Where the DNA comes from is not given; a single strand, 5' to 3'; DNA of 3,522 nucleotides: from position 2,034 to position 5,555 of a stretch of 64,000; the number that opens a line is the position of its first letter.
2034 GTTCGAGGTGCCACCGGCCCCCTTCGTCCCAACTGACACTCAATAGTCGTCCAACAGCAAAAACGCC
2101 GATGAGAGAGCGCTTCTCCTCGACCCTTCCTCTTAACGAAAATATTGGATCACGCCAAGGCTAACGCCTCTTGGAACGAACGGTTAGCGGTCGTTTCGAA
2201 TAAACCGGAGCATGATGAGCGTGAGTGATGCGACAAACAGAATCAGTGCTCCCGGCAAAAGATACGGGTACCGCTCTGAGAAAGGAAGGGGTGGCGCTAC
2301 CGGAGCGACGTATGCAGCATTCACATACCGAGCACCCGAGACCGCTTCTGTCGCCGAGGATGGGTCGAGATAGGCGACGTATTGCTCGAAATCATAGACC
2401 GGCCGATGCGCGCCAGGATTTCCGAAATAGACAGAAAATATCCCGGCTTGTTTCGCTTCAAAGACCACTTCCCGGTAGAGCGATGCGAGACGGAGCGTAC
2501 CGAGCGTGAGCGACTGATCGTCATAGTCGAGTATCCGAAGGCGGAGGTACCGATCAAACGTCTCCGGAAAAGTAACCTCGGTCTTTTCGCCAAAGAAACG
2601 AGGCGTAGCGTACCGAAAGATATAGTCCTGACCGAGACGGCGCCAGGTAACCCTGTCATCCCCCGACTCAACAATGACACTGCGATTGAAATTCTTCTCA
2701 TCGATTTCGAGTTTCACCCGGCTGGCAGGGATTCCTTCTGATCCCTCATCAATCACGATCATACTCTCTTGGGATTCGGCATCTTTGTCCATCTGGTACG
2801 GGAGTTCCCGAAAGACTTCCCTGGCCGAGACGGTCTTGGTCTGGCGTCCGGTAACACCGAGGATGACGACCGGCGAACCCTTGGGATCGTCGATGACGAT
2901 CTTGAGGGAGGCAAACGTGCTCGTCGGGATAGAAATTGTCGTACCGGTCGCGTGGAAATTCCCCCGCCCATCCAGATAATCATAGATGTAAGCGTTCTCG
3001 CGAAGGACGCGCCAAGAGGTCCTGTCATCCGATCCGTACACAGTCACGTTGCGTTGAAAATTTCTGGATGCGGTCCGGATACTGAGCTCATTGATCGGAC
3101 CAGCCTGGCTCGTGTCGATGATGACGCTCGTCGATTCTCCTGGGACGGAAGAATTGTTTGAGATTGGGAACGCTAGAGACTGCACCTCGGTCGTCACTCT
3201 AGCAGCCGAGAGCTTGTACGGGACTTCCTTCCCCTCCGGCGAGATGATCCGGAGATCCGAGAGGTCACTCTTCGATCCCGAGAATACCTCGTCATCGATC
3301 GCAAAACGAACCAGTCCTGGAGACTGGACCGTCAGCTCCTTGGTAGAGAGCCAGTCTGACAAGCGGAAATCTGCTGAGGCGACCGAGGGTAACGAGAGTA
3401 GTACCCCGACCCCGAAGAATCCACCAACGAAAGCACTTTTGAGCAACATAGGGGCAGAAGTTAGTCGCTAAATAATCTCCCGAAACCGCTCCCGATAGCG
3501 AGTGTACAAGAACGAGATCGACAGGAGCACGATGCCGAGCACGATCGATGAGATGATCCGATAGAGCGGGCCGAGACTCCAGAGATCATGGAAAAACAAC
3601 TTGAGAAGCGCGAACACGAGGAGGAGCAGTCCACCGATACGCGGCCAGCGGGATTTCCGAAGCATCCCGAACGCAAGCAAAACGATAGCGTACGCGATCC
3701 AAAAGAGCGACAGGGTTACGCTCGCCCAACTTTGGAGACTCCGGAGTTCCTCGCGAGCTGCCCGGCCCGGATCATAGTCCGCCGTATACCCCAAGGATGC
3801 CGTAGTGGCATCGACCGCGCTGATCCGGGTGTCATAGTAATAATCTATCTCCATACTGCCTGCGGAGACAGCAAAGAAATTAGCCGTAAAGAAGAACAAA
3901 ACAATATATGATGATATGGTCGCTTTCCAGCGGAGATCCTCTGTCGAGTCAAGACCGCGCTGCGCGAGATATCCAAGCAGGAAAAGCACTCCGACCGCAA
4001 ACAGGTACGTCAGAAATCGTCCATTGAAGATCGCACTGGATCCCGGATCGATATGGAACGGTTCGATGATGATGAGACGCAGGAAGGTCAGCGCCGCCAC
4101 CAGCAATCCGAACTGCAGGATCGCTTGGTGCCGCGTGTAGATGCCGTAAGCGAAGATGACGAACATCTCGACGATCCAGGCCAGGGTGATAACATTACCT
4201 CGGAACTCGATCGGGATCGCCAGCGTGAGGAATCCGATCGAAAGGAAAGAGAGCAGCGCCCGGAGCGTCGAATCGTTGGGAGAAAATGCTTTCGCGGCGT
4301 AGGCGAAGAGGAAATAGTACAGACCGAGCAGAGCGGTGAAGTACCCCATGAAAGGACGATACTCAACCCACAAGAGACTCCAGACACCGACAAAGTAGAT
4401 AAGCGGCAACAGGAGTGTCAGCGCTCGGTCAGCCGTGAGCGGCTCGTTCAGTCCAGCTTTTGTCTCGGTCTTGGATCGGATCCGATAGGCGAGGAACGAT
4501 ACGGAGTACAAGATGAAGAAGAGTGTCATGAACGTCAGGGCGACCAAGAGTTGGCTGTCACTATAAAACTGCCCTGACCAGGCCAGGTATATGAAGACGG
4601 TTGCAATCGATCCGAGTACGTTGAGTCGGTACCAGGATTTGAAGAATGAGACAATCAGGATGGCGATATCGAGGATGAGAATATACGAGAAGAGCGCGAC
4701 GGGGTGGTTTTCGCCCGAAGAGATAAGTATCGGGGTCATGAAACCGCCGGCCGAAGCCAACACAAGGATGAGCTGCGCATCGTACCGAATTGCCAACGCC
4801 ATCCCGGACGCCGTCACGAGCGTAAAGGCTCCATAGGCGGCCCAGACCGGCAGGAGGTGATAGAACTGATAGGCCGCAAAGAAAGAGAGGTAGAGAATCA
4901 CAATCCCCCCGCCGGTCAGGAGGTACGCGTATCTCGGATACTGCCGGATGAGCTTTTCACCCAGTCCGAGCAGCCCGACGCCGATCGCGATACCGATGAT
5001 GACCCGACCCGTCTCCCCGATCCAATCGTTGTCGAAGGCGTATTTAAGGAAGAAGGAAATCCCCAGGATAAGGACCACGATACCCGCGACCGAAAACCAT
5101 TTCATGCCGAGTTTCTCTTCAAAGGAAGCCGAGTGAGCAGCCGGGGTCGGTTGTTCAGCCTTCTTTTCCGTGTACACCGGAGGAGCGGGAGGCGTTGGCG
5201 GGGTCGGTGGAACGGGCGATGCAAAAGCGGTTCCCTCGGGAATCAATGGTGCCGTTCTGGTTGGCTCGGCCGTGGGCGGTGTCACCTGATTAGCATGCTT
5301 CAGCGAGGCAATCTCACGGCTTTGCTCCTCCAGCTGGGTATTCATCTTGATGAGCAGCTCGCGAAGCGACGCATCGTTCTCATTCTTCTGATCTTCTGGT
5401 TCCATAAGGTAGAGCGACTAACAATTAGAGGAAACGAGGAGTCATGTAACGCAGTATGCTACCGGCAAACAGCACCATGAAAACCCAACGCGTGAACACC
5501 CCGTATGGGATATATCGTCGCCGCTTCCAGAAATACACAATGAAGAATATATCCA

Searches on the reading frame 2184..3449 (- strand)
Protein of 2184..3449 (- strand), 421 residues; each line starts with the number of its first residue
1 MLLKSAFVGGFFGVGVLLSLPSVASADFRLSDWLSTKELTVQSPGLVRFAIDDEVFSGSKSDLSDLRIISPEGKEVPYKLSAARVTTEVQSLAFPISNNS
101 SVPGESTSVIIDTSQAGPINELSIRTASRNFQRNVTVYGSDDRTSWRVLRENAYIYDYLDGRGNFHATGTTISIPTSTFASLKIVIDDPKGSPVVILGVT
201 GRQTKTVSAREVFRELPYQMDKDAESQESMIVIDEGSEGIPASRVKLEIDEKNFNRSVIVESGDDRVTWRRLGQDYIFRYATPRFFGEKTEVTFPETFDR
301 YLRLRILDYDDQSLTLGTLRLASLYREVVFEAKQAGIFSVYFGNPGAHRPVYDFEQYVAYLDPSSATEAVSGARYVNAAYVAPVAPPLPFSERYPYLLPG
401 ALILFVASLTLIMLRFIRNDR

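Call 11: search_protein_families(library=pfam, proteins=[window:2184-3449:-], max_evalue=0.01)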
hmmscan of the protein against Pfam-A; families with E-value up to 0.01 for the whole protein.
window:2184-3449:- (421 aa): 1 family
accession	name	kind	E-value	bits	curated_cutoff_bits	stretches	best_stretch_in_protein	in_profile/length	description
PF13163.11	DUF3999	-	5.1e-24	85.7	30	2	108-410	115-418/424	Protein of unknown function (DUF3999)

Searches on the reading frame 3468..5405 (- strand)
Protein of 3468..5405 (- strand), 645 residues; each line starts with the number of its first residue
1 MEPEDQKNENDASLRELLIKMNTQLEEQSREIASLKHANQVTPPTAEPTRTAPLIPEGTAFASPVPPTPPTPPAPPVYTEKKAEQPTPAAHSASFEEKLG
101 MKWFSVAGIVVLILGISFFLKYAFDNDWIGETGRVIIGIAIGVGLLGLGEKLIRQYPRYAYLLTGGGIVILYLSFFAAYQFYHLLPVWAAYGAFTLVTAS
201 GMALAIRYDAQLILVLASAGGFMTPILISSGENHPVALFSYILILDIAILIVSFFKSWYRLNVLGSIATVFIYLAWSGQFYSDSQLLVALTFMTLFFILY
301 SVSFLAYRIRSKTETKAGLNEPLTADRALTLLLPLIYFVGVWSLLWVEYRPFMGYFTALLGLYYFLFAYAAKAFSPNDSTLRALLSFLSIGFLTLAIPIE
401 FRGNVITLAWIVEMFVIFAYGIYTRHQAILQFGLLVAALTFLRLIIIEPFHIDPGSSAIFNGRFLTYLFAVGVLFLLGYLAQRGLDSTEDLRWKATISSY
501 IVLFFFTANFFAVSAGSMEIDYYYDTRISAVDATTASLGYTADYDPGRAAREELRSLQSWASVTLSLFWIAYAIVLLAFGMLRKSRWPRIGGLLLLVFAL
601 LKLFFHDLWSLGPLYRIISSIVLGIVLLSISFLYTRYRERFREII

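Call 11: search_protein_families(library=pfam, proteins=[window:3468-5405:-], max_evalue=0.01)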
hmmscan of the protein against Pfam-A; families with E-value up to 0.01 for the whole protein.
window:3468-5405:- (645 aa): 2 families
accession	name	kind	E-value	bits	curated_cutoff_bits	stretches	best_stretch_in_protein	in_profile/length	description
PF10101.14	DUF2339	-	7.8e-85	286.4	33.6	2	102-441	3-337/659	Predicted membrane protein (DUF2339)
PF22812.1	CR_prot_dom_plant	-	0.0016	19.2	34.1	1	64-116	2-53/71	Plant cysteine-rich protein domain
